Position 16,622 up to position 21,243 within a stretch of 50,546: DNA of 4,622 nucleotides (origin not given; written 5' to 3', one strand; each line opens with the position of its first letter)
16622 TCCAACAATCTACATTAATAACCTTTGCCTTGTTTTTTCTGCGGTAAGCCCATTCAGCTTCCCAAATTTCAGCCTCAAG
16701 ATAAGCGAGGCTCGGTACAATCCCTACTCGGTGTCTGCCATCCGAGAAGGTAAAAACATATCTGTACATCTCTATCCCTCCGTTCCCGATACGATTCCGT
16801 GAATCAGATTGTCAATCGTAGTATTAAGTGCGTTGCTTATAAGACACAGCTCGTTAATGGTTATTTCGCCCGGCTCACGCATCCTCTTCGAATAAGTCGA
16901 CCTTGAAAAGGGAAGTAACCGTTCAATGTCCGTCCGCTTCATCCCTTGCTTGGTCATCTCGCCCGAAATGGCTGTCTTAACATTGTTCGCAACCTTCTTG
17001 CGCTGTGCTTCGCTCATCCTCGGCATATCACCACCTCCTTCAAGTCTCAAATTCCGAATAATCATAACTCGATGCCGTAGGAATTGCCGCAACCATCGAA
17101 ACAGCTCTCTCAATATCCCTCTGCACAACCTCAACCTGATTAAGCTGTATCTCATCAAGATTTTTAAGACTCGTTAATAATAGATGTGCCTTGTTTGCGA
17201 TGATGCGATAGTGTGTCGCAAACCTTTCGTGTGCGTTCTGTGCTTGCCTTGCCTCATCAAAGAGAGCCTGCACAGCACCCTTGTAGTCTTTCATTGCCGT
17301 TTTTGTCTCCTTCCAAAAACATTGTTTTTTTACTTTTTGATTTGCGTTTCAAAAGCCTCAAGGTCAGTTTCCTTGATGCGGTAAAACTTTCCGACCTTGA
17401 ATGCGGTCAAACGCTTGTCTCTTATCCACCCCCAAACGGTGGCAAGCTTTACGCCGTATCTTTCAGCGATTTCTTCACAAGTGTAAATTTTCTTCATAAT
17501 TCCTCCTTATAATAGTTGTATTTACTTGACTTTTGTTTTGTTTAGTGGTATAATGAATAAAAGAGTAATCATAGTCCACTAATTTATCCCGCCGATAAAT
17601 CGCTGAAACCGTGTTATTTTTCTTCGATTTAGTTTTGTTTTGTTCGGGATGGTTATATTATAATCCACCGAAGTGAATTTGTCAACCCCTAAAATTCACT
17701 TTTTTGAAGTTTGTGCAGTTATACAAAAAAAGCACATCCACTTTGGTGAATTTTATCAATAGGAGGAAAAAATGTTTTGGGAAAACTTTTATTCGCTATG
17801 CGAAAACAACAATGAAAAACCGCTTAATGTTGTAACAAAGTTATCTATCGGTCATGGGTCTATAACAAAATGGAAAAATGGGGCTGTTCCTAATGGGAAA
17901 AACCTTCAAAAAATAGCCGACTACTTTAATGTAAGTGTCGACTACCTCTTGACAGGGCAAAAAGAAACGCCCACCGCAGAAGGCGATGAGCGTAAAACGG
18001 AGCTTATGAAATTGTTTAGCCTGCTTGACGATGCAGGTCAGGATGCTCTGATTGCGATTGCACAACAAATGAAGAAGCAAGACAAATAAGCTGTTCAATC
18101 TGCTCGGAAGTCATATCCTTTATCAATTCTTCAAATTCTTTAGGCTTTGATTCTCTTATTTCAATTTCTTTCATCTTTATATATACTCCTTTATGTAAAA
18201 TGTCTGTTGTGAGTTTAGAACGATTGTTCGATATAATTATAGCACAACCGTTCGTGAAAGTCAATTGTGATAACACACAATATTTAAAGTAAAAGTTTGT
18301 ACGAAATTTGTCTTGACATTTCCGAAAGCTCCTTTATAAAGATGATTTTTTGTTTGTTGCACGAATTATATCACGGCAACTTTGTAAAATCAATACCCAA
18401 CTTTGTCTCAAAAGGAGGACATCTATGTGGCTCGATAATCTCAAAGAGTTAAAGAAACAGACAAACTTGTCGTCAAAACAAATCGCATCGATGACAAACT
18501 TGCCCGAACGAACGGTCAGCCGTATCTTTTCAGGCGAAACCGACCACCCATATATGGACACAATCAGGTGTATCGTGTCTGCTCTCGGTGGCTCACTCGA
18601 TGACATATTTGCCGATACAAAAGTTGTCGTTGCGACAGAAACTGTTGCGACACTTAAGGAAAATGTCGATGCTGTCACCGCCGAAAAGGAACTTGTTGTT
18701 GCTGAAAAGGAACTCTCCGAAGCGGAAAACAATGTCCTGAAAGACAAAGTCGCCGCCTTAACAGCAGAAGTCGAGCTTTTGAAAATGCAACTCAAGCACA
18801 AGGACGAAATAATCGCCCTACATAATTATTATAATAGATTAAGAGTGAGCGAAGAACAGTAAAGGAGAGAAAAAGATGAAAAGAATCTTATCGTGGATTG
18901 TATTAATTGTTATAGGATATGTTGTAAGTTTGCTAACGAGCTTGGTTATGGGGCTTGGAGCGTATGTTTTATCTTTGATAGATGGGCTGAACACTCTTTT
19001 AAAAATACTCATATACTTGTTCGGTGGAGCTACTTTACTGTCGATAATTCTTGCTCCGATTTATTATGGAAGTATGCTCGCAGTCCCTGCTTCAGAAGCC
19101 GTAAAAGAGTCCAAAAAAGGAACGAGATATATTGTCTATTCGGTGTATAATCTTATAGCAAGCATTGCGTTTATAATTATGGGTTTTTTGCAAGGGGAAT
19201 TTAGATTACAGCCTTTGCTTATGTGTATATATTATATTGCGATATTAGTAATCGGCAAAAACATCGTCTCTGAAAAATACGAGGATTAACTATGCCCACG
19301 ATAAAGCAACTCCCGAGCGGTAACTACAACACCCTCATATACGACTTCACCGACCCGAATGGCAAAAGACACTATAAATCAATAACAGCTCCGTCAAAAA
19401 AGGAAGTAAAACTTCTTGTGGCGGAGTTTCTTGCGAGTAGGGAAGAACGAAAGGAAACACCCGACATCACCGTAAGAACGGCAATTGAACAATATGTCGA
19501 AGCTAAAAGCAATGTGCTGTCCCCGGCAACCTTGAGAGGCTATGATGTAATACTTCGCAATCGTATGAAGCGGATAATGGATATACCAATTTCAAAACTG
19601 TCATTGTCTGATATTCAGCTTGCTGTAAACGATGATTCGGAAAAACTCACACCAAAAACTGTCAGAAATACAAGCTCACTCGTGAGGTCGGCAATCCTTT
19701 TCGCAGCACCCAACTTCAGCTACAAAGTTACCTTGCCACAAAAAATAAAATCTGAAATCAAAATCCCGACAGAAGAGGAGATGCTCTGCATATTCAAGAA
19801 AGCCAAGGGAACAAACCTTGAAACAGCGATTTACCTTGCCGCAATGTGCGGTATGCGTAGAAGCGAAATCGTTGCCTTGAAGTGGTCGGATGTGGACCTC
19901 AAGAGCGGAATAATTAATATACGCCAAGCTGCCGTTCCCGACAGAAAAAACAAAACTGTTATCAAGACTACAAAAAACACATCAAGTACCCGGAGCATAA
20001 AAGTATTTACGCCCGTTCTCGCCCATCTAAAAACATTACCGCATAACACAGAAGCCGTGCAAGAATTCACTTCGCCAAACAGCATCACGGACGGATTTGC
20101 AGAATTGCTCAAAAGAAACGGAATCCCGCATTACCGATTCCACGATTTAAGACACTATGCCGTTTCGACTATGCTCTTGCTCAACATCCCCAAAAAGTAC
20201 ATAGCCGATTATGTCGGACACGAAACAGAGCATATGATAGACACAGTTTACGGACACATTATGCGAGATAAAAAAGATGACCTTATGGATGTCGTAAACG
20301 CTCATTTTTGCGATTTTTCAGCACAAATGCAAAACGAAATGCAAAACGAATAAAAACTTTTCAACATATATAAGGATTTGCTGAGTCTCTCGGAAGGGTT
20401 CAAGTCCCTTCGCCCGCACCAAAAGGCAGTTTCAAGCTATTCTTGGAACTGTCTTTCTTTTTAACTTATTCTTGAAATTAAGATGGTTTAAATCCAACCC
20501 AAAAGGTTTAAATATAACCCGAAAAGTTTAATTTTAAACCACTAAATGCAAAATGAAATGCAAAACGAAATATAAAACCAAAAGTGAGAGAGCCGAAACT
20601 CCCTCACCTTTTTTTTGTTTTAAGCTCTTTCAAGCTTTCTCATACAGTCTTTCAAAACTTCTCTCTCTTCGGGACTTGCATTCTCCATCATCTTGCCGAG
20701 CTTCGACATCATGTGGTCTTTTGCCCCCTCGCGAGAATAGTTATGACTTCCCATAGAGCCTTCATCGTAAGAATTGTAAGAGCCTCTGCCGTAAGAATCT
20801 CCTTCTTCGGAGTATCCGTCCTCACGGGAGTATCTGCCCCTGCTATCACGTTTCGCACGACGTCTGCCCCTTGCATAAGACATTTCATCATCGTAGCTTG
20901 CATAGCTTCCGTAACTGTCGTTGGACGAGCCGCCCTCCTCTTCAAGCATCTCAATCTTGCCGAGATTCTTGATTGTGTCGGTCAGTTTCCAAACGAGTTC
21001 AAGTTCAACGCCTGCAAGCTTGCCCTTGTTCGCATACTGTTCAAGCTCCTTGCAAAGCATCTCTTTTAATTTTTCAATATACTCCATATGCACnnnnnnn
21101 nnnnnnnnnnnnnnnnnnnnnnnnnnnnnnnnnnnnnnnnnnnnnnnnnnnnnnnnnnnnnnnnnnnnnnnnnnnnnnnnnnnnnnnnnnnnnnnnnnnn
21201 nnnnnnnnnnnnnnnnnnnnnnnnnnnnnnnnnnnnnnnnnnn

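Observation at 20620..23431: Six-gene, terminator-bounded accessory cassette between the giant gene and attP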

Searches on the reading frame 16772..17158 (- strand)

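Call 14: search_protein_families(library=phrogs, proteins=[window:16772-17158:-], max_evalue=0.00001)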
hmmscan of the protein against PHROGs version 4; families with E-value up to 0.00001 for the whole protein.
window:16772-17158:- (128 aa): 1 family
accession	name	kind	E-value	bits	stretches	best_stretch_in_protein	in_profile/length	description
phrog_4583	-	transcription regulation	7.3e-08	33.3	1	52-119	3-70/81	transcriptional repressor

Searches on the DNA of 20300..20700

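Call 97: search_rna_families(source=window, start=20300, end=20700, threshold=evalue, max_evalue=1, show_alignments=1)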
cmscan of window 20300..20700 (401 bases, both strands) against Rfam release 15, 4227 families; matches with E-value up to 1: 4.
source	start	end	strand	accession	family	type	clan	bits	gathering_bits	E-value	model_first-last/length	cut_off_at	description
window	20339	20459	+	RF01470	rli38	Gene; sRNA;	-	22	49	0.85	1-150/150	no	Listeria sRNA rli38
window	20550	20668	-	RF00172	CAESAR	Cis-reg;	-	18.4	45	0.84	1-80/80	no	ctgf/hcs24 CAESAR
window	20300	20421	+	RF00023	tmRNA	Gene;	CL00001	16.8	47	6.6e-05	186-374/374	5'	transfer-messenger RNA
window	20451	20499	-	RF03071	Sodium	Cis-reg; riboswitch;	-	15.4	40.5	0.9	1-55/55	no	Na+ riboswitch aptamer (DUF1646)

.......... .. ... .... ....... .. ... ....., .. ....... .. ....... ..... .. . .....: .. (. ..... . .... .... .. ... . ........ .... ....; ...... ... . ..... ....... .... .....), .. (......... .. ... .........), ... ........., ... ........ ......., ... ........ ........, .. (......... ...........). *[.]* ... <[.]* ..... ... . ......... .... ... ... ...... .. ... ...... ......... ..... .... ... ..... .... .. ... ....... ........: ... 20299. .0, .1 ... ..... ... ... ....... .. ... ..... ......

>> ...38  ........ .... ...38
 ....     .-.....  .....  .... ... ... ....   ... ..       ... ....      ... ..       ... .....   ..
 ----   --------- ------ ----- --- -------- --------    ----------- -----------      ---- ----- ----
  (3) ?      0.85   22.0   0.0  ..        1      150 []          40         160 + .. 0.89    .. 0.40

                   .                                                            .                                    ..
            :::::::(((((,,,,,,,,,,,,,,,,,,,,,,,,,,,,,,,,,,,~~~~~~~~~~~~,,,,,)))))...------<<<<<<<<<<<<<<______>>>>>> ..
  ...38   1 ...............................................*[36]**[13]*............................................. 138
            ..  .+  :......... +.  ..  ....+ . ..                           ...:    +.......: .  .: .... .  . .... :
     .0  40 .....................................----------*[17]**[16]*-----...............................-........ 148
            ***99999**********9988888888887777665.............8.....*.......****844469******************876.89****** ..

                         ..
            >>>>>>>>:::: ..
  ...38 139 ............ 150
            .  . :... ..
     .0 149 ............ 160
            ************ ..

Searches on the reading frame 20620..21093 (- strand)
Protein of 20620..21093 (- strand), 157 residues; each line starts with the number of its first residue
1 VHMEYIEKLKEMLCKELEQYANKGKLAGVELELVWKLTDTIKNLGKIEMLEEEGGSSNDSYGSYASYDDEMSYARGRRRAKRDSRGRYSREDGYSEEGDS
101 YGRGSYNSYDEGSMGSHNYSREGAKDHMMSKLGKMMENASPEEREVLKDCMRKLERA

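Call 4: search_protein_families(library=pfam, proteins=[window:20620-21093:-], max_evalue=1)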
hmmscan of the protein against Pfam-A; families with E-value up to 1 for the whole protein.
window:20620-21093:- (157 aa): 1 family
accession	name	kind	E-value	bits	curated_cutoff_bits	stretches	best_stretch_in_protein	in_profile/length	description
PF14172.12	DUF4309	-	0.031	14.6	25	1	15-74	2-61/133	Domain of unknown function (DUF4309)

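Call 5: search_protein_families(library=phrogs, proteins=[window:20620-21093:-], max_evalue=1)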
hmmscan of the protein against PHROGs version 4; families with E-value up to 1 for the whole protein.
window:20620-21093:- (157 aa): 1 family
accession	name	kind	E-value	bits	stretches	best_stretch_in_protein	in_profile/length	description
phrog_28802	-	unknown function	1.8e-11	45.6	1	7-129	3-127/190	-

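Call 15: search_protein_families(library=ncbifam, proteins=[window:20620-21087:-], max_evalue=1)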
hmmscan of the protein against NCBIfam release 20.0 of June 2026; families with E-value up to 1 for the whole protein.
window:20620-21087:- (155 aa): 0 families

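Call 16: search_protein_families(library=padloc, proteins=[window:20620-21087:-], max_evalue=1)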
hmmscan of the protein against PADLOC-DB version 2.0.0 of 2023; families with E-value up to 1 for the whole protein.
window:20620-21087:- (155 aa): 0 families

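Call 98: search_protein_families(library=pfam, alignment_id=A9, max_evalue=0.01)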
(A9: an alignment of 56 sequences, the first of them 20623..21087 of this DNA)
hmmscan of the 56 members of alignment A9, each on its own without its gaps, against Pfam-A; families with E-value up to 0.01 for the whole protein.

A. member 1, window:20623-21087:- (155 aa): 0 families

B. families by the number of members that match (of 56 scanned): 4 families
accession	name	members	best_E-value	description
PF25223.1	DUF7841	13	1.5e-31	Domain of unknown function (DUF7841)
PF08074.17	CHDCT2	1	0.006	CHDCT2 (NUC038) domain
PF20531.3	DUF6746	1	0.0072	Family of unknown function (DUF6746)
PF20276.3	CTD1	1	0.0099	C-terminal domain 1 of the ABC-three component (ABC-3C) systems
